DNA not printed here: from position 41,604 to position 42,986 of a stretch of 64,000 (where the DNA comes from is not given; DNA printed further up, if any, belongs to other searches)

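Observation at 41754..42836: EVE (PUA-like) modified-base reader fused to a nuclease-like C-terminal domain: candidate type IV modification-dependent restriction enzyme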

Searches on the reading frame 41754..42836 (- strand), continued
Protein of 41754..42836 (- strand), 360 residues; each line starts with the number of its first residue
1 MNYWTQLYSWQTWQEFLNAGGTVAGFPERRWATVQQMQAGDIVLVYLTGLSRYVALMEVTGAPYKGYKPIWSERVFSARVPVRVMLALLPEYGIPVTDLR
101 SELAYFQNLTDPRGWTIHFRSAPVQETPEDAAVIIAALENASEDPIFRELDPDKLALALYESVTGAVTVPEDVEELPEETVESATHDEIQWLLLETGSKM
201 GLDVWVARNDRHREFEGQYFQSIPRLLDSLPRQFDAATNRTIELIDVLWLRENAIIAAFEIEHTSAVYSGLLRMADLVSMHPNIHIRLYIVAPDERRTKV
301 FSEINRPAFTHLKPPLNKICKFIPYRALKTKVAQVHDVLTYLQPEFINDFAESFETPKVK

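Call 15: search_dna_similar(query=window:41754-42836:-, collection=plasmids, mode=protein, max_evalue=0.001)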
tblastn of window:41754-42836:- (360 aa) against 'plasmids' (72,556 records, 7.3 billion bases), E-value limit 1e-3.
Records with a match: 180; places in all: 187; records where one place covers at least 80% of the query: 0.
Best place of each record, by identity: <60% 180.
By first word of the organism name: Enterococcus 65; Sphingobium 14; Sphingomonas 10; Listeria 10; Cupriavidus 9; Hymenobacter 9; Paraburkholderia 5; Komagataeibacter 5; Azospirillum 4; Leptolyngbya 3; and 34 more.
By predicted mobility (MOB-suite, as given by PLSDB): conjugative 84; non-mobilizable 60; mobilizable 36.
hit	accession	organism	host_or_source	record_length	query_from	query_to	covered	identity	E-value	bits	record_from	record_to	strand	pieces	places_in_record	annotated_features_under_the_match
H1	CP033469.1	Enterobacter cloacae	Penaeus vannamei,cultured bacteria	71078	186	360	49%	34.4%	6e-19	96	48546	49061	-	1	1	restriction endonuclease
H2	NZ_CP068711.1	Burkholderia thailandensis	soil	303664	184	344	45%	36.8%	6e-22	104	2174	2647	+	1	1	type II restriction endonuclease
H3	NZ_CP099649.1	Paraburkholderia fungorum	Arabidopsis thaliana,pure culture,leaf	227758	184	329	41%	39.6%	6e-22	104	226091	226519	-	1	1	type II restriction endonuclease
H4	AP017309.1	Leptolyngbya sp. NIES-3755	-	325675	186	340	43%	37.1%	3e-23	108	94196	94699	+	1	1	unknown protein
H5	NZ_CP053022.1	Sphingobium yanoikuyae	whole organism,River sediment ...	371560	185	329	40%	39.3%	1e-20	101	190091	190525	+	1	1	hypothetical protein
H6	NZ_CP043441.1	Cupriavidus campinensis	cell culture,soil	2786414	184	344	45%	35.4%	6e-21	101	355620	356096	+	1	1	none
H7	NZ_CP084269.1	Caballeronia sp. Lep1P3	Leptoglossus zonatus,Cell culture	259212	184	329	41%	38.9%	3e-21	102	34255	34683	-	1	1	type II restriction endonuclease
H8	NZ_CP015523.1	Sphingomonas sp. NIC1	tobacco,whole organism,leaves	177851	185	329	40%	39.1%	7e-21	101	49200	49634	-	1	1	none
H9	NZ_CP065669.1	Sphingomonas paucimobilis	-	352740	185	329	40%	39.1%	7e-21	101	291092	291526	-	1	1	hypothetical protein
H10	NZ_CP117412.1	Sphingomonas naphthae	Single cell,Oil contaminated soil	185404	185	329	40%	39.1%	7e-21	101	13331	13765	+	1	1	hypothetical protein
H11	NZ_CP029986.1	Sphingomonas sp. FARSPH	cell culture,Sf9 cell culture media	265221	185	329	40%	39.1%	7e-21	101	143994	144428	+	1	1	type II restriction endonuclease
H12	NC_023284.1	Streptomyces sp. F2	-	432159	185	331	41%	38.3%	1e-21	103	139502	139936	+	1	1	hypothetical protein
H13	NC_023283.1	Streptomyces sp. FR1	-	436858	185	331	41%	38.3%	1e-21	103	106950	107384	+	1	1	hypothetical protein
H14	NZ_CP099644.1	Paraburkholderia fungorum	Arabidopsis thaliana,pure culture,leaf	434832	184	329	41%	38.5%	2e-20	100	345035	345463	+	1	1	hypothetical protein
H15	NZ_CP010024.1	Paraburkholderia fungorum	Microbial isolate culture,White-rot ...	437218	184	329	41%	38.5%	2e-20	100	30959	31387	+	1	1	hypothetical protein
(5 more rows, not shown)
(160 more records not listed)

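Call 16: get_annotated_region(hit=H2, flank=6000)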
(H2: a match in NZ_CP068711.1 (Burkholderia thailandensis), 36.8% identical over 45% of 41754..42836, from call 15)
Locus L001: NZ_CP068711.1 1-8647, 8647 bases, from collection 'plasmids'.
description: Burkholderia thailandensis strain AW34-19p plasmid p1, complete sequence
organism: Burkholderia thailandensis (NCBI taxid 57975)
taxonomy: Bacteria; Pseudomonadota; Betaproteobacteria; Burkholderiales; Burkholderiaceae; Burkholderia; Burkholderia thailandensis
host: -; source: soil; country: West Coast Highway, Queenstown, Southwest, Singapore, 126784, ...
typing (MOB-suite, as given by PLSDB): non-mobilizable; mating-pair formation MPF_F
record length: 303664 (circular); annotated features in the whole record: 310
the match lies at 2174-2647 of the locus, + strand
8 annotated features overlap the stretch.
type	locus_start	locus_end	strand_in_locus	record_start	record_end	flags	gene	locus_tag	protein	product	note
CDS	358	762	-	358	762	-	-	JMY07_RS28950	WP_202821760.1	hypothetical protein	-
CDS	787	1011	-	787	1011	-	-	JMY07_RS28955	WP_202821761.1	hypothetical protein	-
CDS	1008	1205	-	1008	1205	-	-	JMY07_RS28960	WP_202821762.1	heavy-metal-associated domain-containing protein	-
CDS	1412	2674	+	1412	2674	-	-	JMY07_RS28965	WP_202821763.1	type II restriction endonuclease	-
CDS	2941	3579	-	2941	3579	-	-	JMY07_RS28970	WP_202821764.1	DUF1109 domain-containing protein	-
CDS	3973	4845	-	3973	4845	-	-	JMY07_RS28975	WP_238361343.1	methyltransferase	-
CDS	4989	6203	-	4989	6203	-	ccsB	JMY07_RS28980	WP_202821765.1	c-type cytochrome biogenesis protein CcsB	GO:0017004 - cytochrome complex assembly [Evidence IEA]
CDS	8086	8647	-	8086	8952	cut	-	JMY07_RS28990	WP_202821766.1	TlpA disulfide reductase family protein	-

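Call 17: get_annotated_region(hit=H1, flank=6000)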
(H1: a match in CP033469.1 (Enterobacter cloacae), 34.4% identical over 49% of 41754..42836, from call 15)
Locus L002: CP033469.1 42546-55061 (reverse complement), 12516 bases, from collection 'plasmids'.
description: Enterobacter cloacae strain E3442 plasmid p3442-IncR, complete sequence
organism: Enterobacter cloacae (NCBI taxid 550)
taxonomy: Bacteria; Pseudomonadota; Gammaproteobacteria; Enterobacterales; Enterobacteriaceae; Enterobacter; Enterobacter cloacae
host: -; source: Penaeus vannamei,cultured bacteria; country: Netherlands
typing (MOB-suite, as given by PLSDB): non-mobilizable; replicon IncR
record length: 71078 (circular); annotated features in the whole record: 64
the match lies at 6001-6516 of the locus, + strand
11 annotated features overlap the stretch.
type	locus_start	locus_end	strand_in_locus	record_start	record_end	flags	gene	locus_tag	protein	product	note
CDS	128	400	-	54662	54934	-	-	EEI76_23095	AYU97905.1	arylsulfatase regulator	-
CDS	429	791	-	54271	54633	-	-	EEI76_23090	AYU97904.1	hypothetical protein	-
CDS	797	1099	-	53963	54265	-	-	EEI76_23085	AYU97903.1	cytoplasmic protein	-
CDS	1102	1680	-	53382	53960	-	-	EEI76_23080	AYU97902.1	recombinase family protein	-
CDS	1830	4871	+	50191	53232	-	-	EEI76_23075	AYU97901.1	Tn3 family transposase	-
CDS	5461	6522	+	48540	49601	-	-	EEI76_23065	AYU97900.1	restriction endonuclease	-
CDS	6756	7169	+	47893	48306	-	-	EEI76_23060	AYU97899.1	transposase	-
CDS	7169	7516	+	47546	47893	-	-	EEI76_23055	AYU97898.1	transposase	-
CDS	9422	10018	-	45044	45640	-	-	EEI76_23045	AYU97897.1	hypothetical protein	-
CDS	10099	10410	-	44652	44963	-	-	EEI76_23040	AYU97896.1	hypothetical protein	-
CDS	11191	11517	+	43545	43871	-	-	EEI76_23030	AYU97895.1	hypothetical protein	-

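Call 18: get_annotated_region(hit=H11, flank=6000)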
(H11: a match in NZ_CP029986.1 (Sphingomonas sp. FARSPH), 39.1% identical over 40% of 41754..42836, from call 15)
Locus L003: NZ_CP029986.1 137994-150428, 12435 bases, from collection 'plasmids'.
description: Sphingomonas sp. FARSPH plasmid p01, complete sequence
organism: Sphingomonas sp. FARSPH (NCBI taxid 2219696)
taxonomy: Bacteria; Pseudomonadota; Alphaproteobacteria; Sphingomonadales; Sphingomonadaceae; Sphingomonas; Sphingomonas sp. FARSPH
host: -; source: cell culture,Sf9 cell culture media; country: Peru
typing (MOB-suite, as given by PLSDB): mobilizable; replicon rep_cluster_545,rep_cluster_596; relaxase MOBF
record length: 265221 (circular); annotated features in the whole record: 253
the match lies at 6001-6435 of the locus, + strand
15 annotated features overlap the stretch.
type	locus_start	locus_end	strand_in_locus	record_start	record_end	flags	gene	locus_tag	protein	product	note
CDS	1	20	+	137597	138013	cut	-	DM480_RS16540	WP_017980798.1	helix-turn-helix domain-containing protein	-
CDS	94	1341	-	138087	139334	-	-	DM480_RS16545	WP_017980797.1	cytochrome P450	-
CDS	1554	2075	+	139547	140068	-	-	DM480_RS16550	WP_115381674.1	DUF6118 family protein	-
CDS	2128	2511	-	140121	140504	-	cueR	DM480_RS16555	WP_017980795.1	Cu(I)-responsive transcriptional regulator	GO:0006878 - intracellular copper ion homeostasis [Evidence IEA]; GO:0006355 - regulation of DNA-templated ...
CDS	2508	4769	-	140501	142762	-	-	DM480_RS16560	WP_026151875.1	heavy metal translocating P-type ATPase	-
CDS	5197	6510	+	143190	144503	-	-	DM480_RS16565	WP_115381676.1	type II restriction endonuclease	-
CDS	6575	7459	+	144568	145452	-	-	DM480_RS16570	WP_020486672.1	DUF4396 domain-containing protein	-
CDS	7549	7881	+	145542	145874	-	-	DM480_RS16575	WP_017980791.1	four-helix bundle copper-binding protein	-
CDS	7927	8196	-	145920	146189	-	-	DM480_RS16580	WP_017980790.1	flagellar biosynthetic protein FliQ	GO:0009306 - protein secretion [Evidence IEA]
CDS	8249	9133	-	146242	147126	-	copD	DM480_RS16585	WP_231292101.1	copper homeostasis membrane protein CopD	GO:0006825 - copper ion transport [Evidence IEA]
CDS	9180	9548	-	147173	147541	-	copC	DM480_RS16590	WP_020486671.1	copper homeostasis periplasmic binding protein CopC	GO:0006825 - copper ion transport [Evidence IEA]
CDS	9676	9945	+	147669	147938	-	-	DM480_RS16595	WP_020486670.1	hypothetical protein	-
CDS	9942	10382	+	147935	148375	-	-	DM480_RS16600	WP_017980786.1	periplasmic heavy metal sensor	-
CDS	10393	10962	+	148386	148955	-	-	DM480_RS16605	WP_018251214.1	RNA polymerase sigma factor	GO:0006352 - DNA-templated transcription initiation [Evidence IEA]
CDS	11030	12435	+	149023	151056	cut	-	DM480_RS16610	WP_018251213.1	copper resistance system multicopper oxidase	GO:0006825 - copper ion transport [Evidence IEA]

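Call 19: search_protein_families(library=pfam, proteins=[L001:1412-2674:+, L002:5461-6522:+, L003:5197-6510:+], max_evalue=0.1)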
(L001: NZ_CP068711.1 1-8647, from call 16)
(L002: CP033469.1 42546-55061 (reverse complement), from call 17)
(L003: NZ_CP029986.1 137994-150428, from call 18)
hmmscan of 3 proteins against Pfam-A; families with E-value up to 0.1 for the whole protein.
L001:1412-2674:+ (420 aa): 0 families

L002:5461-6522:+ (353 aa): 0 families

L003:5197-6510:+ (437 aa): 0 families

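Call 20: search_protein_families(library=ncbifam, proteins=[L001:1412-2674:+, L002:5461-6522:+, L003:5197-6510:+], max_evalue=0.1)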
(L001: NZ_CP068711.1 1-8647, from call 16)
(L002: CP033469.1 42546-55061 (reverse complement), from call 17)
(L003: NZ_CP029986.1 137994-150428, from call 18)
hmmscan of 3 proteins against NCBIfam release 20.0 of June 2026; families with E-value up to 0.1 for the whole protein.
L001:1412-2674:+ (420 aa): 1 family
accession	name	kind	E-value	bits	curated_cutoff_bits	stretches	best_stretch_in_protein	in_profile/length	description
TIGR02612.1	mob_myst_A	hypoth_equivalog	0.038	13.9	122.6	1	240-273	6-39/150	mobile mystery protein A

L002:5461-6522:+ (353 aa): 1 family
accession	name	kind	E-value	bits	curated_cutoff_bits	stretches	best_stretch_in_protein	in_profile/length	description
NF001026.0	PRK00109.2-2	equivalog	0.064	13.2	155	0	168-234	58-125/130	Holliday junction resolvase RuvX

L003:5197-6510:+ (437 aa): 0 families

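Call 21: predict_structure(alignment_id=A1)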
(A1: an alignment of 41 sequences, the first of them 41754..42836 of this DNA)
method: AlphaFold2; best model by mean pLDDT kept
length: 360 residues; sequences in the alignment: 41
mean_pLDDT: 90.0   pTM: 0.64
mean pLDDT of the five models: 90.0, 87.6, 87.2, 86.7, 85.8
residues with pLDDT >= 90: 253; 70-90: 77; 50-70: 28; < 50: 2
segments of 3 or more residues with pLDDT < 50: none
pLDDT, mean of each block of 10 residues (from residue 1): 96 95 94 97 95 98 93 88 98 96 91 82 94 98 95 72 63 57 89 97 96 97 96 86 94 93 86 91 85 94 94 93 95 89 90 75
secondary structure, 60 per line:
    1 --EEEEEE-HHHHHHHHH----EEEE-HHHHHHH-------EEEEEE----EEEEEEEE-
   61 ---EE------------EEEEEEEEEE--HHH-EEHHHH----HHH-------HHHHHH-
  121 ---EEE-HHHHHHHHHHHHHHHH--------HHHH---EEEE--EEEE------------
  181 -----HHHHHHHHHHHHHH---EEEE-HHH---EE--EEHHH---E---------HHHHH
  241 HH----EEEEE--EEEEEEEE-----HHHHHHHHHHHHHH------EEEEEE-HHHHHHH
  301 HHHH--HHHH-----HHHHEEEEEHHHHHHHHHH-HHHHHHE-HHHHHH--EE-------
elements in order: E3-8 H10-18 E23-26 H28-34 E42-47 E52-59 E78-87 H96-99 H114-119 E124-126 H128-143 H152-155 E159-162 E165-168 H186-199 E203-206 H236-242 E247-251 E254-261 H267-280 E287-292 H294-304 H307-310 H316-319 E320-324 H325-334 H336-341 H344-349

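Call 35: find_encoding_contigs(protein=P0002, flank=8000, max_places=3)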
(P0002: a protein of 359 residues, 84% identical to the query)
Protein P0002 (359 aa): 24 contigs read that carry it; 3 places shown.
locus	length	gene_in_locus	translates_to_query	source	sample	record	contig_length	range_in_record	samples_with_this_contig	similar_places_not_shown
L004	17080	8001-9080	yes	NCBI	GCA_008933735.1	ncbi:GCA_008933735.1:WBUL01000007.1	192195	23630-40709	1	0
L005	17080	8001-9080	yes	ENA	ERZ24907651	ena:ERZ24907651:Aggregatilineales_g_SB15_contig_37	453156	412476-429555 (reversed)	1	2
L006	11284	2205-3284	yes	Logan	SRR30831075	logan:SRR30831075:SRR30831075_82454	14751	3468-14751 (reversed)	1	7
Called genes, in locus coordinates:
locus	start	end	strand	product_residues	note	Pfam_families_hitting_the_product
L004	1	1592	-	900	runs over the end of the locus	PF22113:Mtrc-MtrF_II-IV_dom (faint), PF01292:Ni_hydr_CYTB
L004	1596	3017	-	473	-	PF22113:Mtrc-MtrF_II-IV_dom (faint), PF09699:Paired_CXXCH_1 (faint), PF14537:Cytochrom_c3_2 (faint), PF14522:Cytochrome_C7 (weak), PF11783:Cytochrome_cB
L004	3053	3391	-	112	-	PF12840:HTH_20, PF25213:HVO_A0261_N, PF01022:HTH_5, PF09339:HTH_IclR (weak), PF12802:MarR_2, PF25212:HVO_A0114 (faint)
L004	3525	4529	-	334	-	PF13676:TIR_2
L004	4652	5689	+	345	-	PF13676:TIR_2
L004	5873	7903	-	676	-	PF00037:Fer4 (faint), PF12838:Fer4_7 (weak), PF13183:Fer4_8, PF13187:Fer4_9, PF13237:Fer4_10, PF13484:Fer4_16 (weak), PF02754:CCG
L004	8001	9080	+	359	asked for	PF27126:NmeDI_C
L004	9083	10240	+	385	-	PF01555:N6_N4_Mtase, PF18755:RAMA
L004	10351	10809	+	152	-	PF00578:AhpC-TSA, PF08534:Redoxin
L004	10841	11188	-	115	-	PF00072:Response_reg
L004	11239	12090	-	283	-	PF00149:Metallophos, PF12850:Metallophos_2 (weak)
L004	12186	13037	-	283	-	PF00149:Metallophos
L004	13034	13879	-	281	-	PF00149:Metallophos, PF12850:Metallophos_2 (weak)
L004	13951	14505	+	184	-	-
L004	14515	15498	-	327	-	PF00149:Metallophos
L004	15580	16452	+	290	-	PF01522:Polysacc_deac_1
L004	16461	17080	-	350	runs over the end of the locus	PF00534:Glycos_transf_1, PF13692:Glyco_trans_1_4, PF13524:Glyco_trans_1_2 (faint)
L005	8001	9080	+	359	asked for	PF27126:NmeDI_C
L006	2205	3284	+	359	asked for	PF27126:NmeDI_C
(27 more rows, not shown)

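Call 36: find_encoding_contigs(protein=P0092, flank=8000, max_places=2)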
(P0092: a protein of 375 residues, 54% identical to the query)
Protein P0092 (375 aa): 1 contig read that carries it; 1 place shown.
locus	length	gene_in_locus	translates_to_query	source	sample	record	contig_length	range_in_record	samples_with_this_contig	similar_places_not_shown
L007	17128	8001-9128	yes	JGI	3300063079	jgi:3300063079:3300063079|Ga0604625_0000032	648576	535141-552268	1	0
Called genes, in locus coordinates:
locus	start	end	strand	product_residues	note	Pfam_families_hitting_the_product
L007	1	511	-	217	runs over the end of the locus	-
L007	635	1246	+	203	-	PF00440:TetR_N, PF14278:TetR_C_8 (weak)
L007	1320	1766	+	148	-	PF14588:YjgF_endoribonc, PF01042:Ribonuc_L-PSP (weak)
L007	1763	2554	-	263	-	PF19420:DDAH_eukar, PF02274:ADI (weak)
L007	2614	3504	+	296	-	PF00480:ROK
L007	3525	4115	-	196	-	-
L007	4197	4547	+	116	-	PF02452:PemK_toxin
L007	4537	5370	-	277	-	PF02811:PHP (faint)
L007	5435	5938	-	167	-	-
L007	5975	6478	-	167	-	PF00583:Acetyltransf_1, PF13673:Acetyltransf_10, PF13508:Acetyltransf_7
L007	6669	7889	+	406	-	PF00202:Aminotran_3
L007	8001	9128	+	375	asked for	PF27126:NmeDI_C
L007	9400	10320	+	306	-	PF06983:3-dmu-9_3-mt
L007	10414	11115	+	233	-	PF18171:LSDAT_prok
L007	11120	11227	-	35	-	-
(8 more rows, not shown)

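Call 38: find_related_loci(query=A1, collection=genome_contigs, flank=8000)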
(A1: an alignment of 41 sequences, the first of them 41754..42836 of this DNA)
Query A1 (360 aa) in genome_contigs; peptide patterns used: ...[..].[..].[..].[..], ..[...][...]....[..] (x = any residue, [..] = any of these).
599 stretches matched a pattern (row limit reached: there are more); 584 encode a relative of the query (tblastn E <= 1e-3); the best 80 are kept; 80 distinct loci.
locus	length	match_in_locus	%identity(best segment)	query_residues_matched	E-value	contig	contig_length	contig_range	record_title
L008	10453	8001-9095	59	1-355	1e-146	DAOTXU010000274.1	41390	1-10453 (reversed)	MAG TPA_asm: Anaerolineae bacterium isolate H21_274 k133_3303749, whole genome shotgun sequence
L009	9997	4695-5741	57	16-355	4e-134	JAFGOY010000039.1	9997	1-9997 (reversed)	MAG: Anaerolineae bacterium isolate Zod_Metabat.663 k87_6267162, whole genome shotgun sequence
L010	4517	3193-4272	54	1-355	1e-134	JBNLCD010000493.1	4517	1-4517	MAG: Anaerolineae bacterium isolate C2.bin.11.strict NODE_493_length_4517_cov_2.846622, whole genome shotgun sequence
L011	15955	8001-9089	53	1-355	5e-130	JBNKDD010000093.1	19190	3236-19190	MAG: Anaerolineae bacterium isolate F1.bin.9.permissive NODE_93_length_19190_cov_4.271595, whole genome shotgun sequence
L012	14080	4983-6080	54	1-355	9e-130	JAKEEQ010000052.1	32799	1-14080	MAG: Chloroflexota bacterium isolate PMV_1.47 PMV_1.47.k101_212686, whole genome shotgun sequence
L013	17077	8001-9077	84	1-358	0e+0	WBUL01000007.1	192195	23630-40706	MAG: Anaerolineae bacterium isolate SB15 contig_45, whole genome shotgun sequence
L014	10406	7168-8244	52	2-355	2e-123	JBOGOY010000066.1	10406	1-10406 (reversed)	MAG: Pyrinomonadaceae bacterium isolate SD8039_metabat2.bin.3 NODE_279_length_10406_cov_1.063236, whole genome shotgun s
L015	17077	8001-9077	50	2-355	3e-122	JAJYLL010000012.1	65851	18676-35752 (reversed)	MAG: Acidobacteria bacterium isolate DBS2-1.bin74 NODE_704_length_65851_cov_2.449486, whole genome shotgun sequence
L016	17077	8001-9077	51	3-355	5e-122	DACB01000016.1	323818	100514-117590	MAG TPA_asm: Methanobacterium sp. UBA294 UBA294_contig_344, whole genome shotgun sequence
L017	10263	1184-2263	51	2-355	1e-121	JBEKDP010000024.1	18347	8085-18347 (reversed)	MAG: Dehalococcoidia bacterium isolate SPRUCE 186 SPRUCE_186_24, whole genome shotgun sequence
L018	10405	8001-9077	49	2-355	4e-121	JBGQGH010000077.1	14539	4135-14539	MAG: Terriglobia bacterium isolate OBJ2_061818_090_32 k141_651359_length_14539_cov_12.6934, whole genome shotgun sequenc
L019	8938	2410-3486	51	2-355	7e-120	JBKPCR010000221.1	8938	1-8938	MAG: bacterium isolate GB_EKS_MAG_00046 GB_EKS_000001441507, whole genome shotgun sequence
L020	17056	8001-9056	51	2-347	2e-119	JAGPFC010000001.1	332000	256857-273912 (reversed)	MAG: Smithella sp. isolate Gw_SlDig_bin_149 Gw_SlDig_15_length_332000_cov_17.256574, whole genome shotgun sequence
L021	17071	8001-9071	49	2-355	2e-119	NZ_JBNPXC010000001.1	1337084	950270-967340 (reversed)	Methanobacterium oryzae strain DSM 11106 Ga0451169_01, whole genome shotgun sequence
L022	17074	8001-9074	49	3-355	1e-118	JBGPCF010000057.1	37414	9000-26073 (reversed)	MAG: Terriglobia bacterium isolate OBJ_0618_050_56 k141_2959769_length_37414_cov_14.9397, whole genome shotgun sequence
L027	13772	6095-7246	48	2-359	8e-118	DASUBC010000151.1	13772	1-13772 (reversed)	MAG TPA_asm: Thermomicrobiales bacterium isolate SMAG_U2511 k141_1227786, whole genome shotgun sequence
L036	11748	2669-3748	50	3-355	6e-116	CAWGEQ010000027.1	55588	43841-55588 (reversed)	MAG: uncultured delta proteobacterium isolate MFD01872.bin.2.88 genome assembly, contig: contig_32138, whole genome shot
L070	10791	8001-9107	44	1-356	3e-99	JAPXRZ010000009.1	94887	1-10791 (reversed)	MAG: Methanolinea sp. isolate binned_ad_9.15 NODE_191_length_94887_cov_5.105403, whole genome shotgun sequence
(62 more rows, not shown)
